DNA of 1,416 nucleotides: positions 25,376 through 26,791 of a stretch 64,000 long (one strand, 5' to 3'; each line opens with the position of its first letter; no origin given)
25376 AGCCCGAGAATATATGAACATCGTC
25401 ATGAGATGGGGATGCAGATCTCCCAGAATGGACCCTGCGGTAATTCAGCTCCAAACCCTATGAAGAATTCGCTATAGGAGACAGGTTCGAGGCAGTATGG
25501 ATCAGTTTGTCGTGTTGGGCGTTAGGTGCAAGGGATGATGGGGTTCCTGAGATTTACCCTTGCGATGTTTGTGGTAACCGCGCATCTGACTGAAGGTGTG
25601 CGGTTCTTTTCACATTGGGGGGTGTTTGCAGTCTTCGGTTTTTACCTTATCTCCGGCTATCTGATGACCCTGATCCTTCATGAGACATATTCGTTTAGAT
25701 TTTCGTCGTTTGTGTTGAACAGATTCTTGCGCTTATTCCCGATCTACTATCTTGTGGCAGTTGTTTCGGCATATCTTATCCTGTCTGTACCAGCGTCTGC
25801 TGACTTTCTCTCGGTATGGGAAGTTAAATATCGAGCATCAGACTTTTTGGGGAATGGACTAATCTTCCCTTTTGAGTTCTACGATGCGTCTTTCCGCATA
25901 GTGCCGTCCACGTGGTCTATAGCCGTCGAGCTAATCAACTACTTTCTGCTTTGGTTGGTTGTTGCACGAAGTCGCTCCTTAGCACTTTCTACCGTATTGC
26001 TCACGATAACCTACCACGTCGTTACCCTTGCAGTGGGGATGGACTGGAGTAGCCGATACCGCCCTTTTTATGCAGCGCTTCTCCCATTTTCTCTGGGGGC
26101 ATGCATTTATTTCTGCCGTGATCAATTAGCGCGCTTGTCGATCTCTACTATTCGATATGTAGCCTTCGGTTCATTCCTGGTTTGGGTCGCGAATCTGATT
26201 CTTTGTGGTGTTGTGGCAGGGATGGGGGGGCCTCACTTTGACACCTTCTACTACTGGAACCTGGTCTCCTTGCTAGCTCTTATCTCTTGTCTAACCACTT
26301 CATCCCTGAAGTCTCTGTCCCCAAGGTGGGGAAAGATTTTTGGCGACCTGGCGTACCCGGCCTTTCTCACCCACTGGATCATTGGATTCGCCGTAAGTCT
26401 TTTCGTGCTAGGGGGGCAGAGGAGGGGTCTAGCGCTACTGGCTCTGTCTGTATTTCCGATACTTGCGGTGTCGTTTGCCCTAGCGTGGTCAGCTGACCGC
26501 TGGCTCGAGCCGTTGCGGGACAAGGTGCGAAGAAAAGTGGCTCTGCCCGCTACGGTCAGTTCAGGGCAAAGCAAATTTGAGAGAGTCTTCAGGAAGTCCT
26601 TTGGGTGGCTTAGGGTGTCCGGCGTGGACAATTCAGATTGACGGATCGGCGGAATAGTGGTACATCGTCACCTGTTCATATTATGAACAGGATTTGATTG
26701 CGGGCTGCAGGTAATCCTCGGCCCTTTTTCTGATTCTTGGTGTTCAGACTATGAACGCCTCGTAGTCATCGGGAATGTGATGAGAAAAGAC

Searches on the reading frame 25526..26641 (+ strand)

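Call 56: search_protein_families(library=pfam, proteins=[window:25526-26641:+], max_evalue=0.01)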
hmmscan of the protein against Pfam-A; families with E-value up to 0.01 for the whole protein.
window:25526-26641:+ (371 aa): 1 family
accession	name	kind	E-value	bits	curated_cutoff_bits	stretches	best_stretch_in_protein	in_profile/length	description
PF01757.29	Acyl_transf_3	-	8.2e-11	42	31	1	7-321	6-326/326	Acyltransferase domain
